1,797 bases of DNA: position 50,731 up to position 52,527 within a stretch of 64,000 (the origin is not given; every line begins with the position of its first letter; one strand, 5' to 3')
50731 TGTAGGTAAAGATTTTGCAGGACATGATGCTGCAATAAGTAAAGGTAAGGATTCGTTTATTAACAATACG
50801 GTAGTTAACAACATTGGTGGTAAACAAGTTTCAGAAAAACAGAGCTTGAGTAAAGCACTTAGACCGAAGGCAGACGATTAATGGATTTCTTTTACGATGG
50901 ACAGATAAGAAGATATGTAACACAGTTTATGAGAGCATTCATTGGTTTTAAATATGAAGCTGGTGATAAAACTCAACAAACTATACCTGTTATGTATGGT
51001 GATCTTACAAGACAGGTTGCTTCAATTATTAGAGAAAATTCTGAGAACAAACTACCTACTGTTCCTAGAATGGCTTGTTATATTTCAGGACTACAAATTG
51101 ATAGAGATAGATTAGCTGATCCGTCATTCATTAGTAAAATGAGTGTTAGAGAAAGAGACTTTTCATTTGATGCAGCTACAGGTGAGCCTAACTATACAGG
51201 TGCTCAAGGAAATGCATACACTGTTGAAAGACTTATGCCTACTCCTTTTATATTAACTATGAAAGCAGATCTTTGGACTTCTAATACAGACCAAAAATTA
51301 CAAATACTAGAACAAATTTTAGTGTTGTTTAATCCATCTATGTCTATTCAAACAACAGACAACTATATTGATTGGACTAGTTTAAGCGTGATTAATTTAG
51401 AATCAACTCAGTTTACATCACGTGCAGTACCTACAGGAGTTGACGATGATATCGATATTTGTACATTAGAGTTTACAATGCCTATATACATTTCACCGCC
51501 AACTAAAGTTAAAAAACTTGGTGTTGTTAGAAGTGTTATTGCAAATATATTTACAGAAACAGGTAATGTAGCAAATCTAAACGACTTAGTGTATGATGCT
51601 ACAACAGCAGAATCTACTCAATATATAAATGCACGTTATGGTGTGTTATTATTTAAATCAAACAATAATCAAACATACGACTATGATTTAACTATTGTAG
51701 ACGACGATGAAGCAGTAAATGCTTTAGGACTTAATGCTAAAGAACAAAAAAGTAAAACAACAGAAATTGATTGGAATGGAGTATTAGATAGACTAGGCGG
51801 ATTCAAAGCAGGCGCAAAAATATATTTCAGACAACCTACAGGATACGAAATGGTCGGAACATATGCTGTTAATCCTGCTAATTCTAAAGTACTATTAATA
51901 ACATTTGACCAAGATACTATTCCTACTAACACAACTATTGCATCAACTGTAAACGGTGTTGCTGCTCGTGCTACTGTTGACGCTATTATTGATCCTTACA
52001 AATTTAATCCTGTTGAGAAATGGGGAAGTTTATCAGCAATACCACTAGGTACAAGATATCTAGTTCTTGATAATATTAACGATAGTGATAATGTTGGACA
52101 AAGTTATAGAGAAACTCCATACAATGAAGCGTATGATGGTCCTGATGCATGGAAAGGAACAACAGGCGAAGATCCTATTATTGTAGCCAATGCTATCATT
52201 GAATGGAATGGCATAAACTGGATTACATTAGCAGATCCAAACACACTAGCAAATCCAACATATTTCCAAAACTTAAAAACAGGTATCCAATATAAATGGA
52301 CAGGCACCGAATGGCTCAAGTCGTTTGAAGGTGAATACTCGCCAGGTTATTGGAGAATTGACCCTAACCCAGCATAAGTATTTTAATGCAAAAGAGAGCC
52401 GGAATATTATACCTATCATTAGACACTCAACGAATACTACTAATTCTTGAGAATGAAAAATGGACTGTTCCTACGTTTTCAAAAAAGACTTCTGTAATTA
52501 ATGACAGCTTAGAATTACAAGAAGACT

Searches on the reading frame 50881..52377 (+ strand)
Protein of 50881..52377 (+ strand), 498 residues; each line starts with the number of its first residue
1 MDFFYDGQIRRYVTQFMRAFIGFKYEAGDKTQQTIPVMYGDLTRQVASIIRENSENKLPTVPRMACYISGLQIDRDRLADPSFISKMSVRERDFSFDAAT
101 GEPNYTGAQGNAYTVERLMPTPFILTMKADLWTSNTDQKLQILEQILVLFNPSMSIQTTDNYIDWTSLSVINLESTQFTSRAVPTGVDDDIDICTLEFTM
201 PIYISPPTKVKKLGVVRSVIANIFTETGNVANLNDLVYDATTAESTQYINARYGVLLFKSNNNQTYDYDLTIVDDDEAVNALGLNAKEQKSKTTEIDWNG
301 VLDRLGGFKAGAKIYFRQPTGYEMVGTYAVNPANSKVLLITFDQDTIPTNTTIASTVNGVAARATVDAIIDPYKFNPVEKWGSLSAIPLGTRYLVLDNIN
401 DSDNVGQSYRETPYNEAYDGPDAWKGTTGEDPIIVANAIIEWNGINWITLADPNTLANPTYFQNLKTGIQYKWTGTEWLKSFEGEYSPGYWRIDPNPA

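Call 44: search_protein_families(library=pfam, proteins=[window:50881-52377:+], max_evalue=0.001)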
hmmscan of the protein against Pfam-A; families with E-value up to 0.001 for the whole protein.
window:50881-52377:+ (498 aa): 1 family
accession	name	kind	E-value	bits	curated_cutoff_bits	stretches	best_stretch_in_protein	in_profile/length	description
PF16724.11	T4-gp15_tss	-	2.7e-25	89.4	25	1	4-244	2-225/245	T4-like virus Myoviridae tail sheath stabiliser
